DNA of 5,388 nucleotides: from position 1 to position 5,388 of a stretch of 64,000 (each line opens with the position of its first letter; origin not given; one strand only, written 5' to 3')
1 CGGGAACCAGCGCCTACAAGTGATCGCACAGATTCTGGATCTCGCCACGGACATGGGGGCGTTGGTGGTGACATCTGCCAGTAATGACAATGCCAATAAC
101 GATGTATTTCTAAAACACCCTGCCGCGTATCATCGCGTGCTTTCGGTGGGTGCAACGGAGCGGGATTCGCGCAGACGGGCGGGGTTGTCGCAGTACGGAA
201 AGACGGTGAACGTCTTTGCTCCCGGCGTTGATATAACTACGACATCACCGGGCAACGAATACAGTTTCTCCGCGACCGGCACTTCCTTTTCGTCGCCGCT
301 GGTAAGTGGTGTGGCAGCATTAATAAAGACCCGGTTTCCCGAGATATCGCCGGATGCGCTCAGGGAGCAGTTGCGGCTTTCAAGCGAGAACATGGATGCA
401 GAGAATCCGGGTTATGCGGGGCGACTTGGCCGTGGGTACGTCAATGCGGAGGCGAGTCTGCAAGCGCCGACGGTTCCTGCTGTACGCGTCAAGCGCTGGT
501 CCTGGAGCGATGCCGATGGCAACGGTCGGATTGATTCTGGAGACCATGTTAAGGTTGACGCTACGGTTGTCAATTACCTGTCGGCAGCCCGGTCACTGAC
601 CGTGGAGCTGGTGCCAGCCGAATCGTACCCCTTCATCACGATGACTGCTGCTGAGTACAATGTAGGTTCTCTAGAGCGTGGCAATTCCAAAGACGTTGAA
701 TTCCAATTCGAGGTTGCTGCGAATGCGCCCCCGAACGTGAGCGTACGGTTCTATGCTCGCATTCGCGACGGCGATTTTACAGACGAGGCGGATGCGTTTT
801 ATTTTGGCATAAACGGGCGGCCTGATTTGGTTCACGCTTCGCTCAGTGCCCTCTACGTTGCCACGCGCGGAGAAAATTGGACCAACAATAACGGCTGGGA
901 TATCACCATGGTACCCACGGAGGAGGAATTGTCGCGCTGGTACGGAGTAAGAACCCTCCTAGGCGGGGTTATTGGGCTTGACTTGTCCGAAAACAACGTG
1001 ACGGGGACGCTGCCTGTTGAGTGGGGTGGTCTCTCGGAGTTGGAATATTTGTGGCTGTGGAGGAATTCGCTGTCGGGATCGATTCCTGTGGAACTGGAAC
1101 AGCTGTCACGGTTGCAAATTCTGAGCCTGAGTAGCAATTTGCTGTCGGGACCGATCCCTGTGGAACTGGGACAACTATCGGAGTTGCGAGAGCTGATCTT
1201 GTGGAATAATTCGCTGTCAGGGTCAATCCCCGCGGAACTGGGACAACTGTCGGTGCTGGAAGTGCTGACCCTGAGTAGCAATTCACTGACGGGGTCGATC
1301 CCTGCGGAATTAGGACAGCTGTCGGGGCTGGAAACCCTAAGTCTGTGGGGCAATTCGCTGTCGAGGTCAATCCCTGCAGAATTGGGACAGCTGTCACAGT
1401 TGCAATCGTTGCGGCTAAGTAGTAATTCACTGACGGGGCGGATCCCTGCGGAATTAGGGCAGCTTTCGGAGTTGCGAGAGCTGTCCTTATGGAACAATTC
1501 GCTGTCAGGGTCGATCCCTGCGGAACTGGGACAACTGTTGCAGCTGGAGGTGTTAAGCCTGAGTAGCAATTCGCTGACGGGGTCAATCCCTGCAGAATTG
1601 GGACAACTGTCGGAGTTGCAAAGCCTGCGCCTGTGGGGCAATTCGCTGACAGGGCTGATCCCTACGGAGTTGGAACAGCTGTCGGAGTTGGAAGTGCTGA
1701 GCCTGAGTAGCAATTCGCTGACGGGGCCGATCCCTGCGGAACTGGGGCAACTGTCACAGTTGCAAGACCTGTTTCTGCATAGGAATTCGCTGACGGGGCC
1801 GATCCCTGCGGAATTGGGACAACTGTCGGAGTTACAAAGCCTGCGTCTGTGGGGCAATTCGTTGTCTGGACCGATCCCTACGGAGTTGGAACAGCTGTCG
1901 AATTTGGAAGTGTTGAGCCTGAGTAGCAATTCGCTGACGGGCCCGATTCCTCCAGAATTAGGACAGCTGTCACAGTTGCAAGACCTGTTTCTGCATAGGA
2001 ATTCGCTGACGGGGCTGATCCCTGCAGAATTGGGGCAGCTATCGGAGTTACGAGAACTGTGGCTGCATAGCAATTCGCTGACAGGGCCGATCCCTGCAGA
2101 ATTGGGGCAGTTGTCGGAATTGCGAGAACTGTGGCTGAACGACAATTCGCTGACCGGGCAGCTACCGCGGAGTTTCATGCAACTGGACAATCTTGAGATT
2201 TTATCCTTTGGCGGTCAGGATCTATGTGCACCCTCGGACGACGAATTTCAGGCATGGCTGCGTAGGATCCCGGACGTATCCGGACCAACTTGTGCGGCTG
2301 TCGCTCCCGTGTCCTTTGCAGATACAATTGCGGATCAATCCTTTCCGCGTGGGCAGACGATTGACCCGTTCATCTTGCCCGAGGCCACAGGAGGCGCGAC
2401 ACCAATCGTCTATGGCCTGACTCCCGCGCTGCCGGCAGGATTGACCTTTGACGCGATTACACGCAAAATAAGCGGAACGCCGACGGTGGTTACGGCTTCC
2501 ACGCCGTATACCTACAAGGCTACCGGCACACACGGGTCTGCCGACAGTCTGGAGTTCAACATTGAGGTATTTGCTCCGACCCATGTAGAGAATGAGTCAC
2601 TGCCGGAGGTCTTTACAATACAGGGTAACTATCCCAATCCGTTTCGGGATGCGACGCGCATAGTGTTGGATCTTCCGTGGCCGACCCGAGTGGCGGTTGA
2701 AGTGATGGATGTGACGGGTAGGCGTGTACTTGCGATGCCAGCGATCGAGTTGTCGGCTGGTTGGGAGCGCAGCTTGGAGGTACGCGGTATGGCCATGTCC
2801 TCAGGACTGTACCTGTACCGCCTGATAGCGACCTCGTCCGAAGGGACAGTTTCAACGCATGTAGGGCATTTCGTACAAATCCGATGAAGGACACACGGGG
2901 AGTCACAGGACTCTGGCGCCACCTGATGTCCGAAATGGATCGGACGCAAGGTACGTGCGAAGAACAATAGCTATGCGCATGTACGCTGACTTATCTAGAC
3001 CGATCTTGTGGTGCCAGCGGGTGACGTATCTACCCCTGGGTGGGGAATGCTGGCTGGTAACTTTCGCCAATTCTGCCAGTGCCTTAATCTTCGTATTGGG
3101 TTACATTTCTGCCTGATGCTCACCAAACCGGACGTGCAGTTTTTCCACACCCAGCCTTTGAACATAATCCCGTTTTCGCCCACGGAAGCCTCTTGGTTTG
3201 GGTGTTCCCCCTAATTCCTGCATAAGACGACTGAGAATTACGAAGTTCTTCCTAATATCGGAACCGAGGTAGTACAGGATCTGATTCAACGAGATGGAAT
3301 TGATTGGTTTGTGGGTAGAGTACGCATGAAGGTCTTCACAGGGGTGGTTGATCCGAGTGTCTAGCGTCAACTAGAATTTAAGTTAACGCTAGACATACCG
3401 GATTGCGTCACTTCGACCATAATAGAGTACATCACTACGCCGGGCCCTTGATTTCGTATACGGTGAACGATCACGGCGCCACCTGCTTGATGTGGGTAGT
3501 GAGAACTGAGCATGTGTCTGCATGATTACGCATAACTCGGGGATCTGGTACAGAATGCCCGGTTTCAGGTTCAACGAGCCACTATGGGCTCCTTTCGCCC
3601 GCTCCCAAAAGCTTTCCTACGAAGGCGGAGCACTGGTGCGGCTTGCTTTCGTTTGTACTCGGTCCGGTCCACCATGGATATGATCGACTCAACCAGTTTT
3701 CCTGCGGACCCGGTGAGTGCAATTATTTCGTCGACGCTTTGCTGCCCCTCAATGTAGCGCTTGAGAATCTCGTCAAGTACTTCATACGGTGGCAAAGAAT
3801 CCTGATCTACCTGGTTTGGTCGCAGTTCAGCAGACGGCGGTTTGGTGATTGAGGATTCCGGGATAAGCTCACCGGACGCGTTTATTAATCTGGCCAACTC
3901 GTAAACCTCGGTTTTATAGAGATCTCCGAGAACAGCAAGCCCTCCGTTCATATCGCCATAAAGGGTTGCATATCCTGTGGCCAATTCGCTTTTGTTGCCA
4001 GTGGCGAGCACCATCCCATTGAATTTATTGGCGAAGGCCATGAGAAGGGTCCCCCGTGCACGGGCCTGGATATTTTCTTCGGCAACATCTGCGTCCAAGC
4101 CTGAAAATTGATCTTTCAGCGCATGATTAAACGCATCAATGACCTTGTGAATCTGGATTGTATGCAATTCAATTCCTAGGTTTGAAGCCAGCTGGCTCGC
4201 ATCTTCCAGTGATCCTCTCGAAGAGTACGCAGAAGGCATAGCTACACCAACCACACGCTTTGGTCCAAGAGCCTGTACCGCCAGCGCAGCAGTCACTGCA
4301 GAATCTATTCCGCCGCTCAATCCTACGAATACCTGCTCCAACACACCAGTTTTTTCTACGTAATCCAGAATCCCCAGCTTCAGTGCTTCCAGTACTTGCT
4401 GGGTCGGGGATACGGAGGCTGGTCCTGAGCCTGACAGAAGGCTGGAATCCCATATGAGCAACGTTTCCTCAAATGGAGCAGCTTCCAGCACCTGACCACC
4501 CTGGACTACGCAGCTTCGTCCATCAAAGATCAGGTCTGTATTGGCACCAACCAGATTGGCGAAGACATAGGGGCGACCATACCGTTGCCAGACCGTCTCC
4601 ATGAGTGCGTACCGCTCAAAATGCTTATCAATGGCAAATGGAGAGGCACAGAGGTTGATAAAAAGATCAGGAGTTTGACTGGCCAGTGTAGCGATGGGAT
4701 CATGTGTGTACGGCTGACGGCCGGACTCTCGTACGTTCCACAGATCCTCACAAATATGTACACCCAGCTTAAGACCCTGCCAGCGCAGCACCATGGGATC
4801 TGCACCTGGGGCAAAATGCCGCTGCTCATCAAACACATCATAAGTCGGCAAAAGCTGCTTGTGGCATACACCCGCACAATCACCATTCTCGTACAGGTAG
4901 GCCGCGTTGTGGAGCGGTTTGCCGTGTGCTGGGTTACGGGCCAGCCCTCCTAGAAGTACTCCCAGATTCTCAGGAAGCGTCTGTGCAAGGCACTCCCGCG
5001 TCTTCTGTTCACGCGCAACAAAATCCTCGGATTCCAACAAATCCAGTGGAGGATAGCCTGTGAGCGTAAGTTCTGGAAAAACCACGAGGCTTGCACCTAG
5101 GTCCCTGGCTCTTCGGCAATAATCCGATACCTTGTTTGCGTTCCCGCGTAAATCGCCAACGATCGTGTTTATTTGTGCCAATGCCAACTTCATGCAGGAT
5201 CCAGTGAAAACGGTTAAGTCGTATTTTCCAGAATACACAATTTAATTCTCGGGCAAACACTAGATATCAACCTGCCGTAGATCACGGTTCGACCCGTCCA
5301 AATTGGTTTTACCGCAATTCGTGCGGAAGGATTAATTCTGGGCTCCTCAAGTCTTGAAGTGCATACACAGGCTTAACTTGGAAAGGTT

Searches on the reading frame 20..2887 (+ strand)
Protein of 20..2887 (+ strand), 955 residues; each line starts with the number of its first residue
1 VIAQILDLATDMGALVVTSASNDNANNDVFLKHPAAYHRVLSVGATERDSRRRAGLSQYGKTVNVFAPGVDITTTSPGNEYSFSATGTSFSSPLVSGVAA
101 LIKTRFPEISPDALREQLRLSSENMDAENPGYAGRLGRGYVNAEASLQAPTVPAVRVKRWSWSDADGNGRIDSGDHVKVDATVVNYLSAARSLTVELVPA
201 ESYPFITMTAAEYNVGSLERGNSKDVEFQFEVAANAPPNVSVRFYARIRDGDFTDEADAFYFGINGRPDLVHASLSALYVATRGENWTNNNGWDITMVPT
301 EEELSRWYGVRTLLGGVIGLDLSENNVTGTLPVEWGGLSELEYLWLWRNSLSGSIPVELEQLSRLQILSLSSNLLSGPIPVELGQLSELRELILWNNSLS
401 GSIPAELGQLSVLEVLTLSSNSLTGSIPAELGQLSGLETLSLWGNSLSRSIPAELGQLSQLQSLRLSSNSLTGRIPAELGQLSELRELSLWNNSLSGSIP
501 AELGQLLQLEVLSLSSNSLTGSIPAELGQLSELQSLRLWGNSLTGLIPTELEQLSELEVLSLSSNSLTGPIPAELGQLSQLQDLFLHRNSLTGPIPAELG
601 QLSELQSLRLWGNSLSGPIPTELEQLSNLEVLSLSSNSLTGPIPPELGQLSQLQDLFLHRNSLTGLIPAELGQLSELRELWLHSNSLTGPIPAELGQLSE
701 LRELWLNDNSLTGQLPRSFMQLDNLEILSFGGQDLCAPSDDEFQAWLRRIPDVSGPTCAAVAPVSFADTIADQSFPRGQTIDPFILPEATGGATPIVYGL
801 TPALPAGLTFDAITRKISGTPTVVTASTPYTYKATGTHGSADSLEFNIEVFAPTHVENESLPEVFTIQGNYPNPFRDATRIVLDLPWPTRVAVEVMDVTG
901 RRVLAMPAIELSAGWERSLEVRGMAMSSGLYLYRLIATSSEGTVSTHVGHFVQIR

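Call 13: search_protein_families(library=pfam, proteins=[window:20-2887:+], max_evalue=0.001)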
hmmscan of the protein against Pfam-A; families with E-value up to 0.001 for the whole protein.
window:20-2887:+ (955 aa): 8 families
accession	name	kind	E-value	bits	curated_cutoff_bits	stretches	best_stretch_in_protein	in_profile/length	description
PF00560.39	LRR_1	-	9.2e-56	174.2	20.6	0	628-650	1-23/23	Leucine Rich Repeat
PF13855.12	LRR_8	-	9.3e-41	137.9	27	8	532-591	2-61/61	Leucine rich repeat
PF23598.1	LRR_14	-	7.7e-39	133.9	40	4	425-541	60-177/353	Leucine-rich repeat region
PF12799.13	LRR_4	-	6.9e-38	128.3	27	5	508-546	2-42/44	Leucine Rich repeats (2 copies)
PF00082.27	Peptidase_S8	-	1.1e-20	74.5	21.8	1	4-124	136-275/288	Subtilase family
PF23211.1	LRR_LRWD1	-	4.4e-19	69.4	28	1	360-447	13-98/190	Leucine-rich repeat and WD repeat-containing protein 1, LRR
PF05345.18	He_PIG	-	4.2e-09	37.2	24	1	766-850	4-95/96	Putative Ig domain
PF24141.1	LRR_ComC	-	1e-05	25.8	27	0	351-428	204-273/288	EGF-like domain-containing protein ComC LRR domain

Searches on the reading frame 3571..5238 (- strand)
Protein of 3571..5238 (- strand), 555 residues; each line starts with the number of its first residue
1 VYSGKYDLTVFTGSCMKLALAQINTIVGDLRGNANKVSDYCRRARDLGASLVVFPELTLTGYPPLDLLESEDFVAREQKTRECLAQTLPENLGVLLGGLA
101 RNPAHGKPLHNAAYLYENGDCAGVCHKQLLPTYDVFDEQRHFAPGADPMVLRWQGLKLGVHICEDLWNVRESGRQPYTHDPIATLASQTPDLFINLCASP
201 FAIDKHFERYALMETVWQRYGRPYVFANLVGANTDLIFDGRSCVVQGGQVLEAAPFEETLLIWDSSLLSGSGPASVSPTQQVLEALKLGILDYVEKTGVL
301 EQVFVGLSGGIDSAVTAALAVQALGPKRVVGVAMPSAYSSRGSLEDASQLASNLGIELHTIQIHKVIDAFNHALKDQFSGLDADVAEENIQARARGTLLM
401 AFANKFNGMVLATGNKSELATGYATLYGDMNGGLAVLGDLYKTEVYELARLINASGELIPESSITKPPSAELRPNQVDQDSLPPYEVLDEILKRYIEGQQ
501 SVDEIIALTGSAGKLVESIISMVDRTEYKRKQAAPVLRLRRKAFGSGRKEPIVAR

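Call 13: search_protein_families(library=pfam, proteins=[window:3571-5238:-], max_evalue=0.001)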
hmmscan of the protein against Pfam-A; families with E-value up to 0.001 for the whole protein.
window:3571-5238:- (555 aa): 4 families
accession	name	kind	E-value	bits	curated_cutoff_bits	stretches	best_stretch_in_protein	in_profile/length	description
PF02540.23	NAD_synthase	-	2e-78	263.3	21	1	283-533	2-242/242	NAD synthase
PF00795.27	CN_hydrolase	-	8.3e-14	52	23.2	1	17-168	1-154/256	Carbon-nitrogen hydrolase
PF03054.22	tRNA_Me_trans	-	0.00012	22.2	20.6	1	302-365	2-74/202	tRNA methyl transferase HUP domain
PF06508.19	QueC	-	0.00046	20.2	22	1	304-405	3-106/210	Queuosine biosynthesis protein QueC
